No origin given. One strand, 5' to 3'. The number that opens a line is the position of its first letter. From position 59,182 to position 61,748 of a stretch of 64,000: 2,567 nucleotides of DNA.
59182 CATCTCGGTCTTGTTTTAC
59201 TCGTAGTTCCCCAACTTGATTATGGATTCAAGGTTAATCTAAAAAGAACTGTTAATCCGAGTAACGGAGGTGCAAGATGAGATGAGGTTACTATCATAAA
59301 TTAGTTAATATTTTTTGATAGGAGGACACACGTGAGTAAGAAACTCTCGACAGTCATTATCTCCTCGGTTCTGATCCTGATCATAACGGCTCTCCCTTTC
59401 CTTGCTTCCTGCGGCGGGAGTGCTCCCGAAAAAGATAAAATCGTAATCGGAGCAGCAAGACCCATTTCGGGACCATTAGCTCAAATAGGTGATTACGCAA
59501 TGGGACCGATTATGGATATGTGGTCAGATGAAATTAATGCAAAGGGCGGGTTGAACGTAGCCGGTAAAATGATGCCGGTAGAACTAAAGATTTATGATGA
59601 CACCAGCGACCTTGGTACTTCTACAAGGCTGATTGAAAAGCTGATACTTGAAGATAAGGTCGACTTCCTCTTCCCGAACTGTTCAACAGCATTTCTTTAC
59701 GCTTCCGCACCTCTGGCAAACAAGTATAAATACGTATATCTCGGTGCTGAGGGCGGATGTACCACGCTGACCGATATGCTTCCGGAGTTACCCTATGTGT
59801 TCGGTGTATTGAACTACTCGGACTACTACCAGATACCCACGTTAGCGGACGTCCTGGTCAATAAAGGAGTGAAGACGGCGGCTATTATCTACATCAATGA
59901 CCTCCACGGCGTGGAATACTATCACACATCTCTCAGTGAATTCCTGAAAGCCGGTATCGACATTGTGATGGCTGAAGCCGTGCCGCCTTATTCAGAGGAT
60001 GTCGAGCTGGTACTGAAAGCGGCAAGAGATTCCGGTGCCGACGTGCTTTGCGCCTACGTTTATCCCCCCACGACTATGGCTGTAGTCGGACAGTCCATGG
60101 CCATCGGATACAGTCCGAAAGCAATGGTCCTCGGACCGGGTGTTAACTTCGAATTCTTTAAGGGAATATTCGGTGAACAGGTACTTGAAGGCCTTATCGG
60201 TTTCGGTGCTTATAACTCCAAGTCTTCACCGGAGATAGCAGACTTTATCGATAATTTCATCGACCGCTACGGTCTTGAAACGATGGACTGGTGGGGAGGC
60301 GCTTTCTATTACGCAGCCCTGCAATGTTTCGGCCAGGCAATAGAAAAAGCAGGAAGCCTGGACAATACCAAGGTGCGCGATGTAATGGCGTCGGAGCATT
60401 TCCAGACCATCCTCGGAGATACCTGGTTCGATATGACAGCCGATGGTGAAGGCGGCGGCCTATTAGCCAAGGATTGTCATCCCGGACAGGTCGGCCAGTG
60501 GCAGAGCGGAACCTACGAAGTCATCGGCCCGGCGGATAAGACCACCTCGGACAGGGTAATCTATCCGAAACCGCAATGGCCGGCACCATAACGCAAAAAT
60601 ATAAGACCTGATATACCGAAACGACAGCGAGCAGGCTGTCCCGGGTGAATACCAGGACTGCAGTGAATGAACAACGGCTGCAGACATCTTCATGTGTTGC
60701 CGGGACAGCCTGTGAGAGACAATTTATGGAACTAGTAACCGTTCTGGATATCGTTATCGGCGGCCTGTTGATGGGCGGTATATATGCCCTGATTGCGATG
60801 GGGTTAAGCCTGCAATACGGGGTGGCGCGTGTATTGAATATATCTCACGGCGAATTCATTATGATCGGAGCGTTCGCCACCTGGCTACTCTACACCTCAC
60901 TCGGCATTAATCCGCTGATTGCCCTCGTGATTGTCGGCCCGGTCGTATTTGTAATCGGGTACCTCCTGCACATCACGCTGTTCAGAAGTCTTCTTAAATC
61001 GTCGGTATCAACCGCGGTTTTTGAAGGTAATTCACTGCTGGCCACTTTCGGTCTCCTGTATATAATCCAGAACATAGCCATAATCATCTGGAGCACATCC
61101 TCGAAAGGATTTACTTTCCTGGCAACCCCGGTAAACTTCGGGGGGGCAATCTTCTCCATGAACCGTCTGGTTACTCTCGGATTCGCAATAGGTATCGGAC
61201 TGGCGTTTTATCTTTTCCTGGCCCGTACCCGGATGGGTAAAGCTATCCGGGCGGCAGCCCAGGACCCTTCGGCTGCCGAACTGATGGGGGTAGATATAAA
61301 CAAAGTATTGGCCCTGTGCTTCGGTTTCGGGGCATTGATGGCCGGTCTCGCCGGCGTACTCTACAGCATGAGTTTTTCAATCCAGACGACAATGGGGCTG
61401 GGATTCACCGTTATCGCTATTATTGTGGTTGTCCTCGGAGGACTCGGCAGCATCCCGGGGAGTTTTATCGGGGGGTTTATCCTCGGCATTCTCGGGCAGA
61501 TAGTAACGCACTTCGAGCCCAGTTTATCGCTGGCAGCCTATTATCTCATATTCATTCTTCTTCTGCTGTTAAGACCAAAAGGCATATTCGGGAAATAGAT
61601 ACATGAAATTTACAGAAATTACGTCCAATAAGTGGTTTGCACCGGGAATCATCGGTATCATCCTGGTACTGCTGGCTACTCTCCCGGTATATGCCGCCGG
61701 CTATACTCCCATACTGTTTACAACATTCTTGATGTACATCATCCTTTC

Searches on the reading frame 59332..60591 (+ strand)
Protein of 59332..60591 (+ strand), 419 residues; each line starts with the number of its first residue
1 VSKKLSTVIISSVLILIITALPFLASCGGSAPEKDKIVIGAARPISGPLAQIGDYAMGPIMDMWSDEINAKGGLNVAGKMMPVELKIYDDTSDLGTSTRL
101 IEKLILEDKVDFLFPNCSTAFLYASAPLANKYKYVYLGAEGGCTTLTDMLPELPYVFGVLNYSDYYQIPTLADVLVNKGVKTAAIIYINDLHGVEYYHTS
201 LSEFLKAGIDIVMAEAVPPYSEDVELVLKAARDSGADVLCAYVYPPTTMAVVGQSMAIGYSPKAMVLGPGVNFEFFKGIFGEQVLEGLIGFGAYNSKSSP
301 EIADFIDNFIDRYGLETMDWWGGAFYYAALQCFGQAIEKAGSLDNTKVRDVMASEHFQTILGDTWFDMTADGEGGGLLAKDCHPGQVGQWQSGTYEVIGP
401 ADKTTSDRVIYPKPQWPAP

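Call 16: search_protein_families(library=ncbifam, proteins=[window:59332-60591:+])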
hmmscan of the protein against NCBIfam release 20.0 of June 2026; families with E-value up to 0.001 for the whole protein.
window:59332-60591:+ (419 aa): 3 families
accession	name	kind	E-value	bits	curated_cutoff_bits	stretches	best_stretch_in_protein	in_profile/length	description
NF011933.0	PRK15404.1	subfamily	1.4e-14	54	477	1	30-371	20-349/370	high-affinity branched-chain amino acid ABC transporter substrate-binding protein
TIGR03407.1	urea_ABC_UrtA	exception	1.7e-12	46.9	492.75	1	206-365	160-322/361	urea ABC transporter substrate-binding protein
TIGR03669.1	urea_ABC_arch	equivalog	3e-08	33.1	494.8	1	45-137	9-96/375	urea ABC transporter substrate-binding protein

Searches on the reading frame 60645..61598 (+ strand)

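Call 16: search_protein_families(library=ncbifam, proteins=[window:60645-61598:+])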
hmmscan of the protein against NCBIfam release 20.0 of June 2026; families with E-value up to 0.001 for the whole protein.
window:60645-61598:+ (317 aa): 8 families
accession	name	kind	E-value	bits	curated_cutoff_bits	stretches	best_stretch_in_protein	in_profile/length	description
TIGR03409.1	urea_trans_UrtB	equivalog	3.9e-44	151.5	250.3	1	36-315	3-286/291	urea ABC transporter permease subunit UrtB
TIGR03622.1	urea_t_UrtB_arc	equivalog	1.6e-31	109.7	374.25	1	48-316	15-278/284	urea ABC transporter, permease protein UrtB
NF008011.0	PRK10740.1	equivalog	7.9e-26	91.4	379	1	32-317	7-302/308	high-affinity branched-chain amino acid ABC transporter permease LivH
NF008450.0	PRK11301.1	subfamily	4.8e-11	42.7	366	1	189-315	279-406/418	high-affinity branched-chain amino acid ABC transporter permease LivM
TIGR03408.1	urea_trans_UrtC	equivalog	8.4e-11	42.1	296.2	1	92-316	90-312/313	urea ABC transporter permease subunit UrtC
NF007067.0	PRK09512.1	equivalog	8e-07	28.5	398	1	41-288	50-293/321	ribose ABC transporter permease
NF040906.3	GguB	equivalog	4.5e-06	26.1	450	1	186-284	236-341/375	multiple monosaccharide ABC transporter permease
NF008630.0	PRK11618.1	equivalog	2.2e-05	23.8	363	1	22-297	22-292/331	galactofuranose ABC transporter, permease protein YjfF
